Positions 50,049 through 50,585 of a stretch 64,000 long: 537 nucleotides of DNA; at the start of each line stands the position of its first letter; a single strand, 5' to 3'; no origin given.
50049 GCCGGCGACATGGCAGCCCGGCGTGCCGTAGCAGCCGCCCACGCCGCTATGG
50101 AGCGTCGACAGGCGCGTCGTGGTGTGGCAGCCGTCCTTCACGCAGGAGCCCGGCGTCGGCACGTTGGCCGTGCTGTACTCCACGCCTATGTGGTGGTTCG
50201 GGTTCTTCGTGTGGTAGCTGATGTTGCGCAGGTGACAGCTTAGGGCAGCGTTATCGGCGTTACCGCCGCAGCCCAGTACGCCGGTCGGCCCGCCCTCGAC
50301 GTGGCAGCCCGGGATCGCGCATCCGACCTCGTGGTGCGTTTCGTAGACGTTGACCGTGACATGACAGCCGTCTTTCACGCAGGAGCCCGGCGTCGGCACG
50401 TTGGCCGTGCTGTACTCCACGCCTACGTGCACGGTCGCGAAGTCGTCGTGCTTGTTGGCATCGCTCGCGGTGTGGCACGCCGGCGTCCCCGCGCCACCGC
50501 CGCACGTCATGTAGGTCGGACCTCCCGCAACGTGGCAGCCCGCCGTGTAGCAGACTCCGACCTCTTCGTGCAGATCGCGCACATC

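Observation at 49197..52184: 995-aa membrane-anchored multihaem cytochrome with up to ~31 haem-attachment motifs in a high-GC Gram-positive-like context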

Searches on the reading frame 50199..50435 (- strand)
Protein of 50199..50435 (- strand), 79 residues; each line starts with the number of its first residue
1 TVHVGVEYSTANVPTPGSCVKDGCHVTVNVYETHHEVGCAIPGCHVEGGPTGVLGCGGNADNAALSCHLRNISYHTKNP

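Call 59: search_protein_representatives(alignment_id=A4)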
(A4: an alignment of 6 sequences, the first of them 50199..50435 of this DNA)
Query: 6 sequences, 77 profile positions. Proteins with E-value up to 0.001 (for the whole library): 27; up to 1e-10: 18; up to 1e-30: 9. The best 27 are listed.
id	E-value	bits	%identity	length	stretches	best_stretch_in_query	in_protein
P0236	7.1e-98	336.9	-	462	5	2-76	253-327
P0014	7.2e-85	295.2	-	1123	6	2-75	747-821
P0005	6.8e-83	288.9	-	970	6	2-76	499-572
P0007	6.6e-81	282.5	-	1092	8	2-74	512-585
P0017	5.1e-64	228.4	-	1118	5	2-73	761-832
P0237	3.4e-38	145.6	-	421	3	2-76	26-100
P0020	2.4e-34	133.3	-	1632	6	2-71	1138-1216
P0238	8.2e-33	128.4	-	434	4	2-71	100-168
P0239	1.9e-31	124.0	-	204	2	1-70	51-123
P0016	5.6e-28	112.9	-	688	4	2-67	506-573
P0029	1.3e-26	108.6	-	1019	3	2-72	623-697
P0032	4.2e-26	106.9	-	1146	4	2-68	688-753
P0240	4.2e-20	87.7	-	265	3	2-67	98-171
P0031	6.9e-20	87.0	-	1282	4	2-74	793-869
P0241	1.6e-19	85.8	-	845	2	2-72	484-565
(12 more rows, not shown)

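Call 76: search_solved_structures(query=A4, max_evalue=10, show_alignments=2)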
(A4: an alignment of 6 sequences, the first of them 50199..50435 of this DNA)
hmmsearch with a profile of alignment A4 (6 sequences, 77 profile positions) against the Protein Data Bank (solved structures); distinct sequences matched with E-value up to 10: 0.
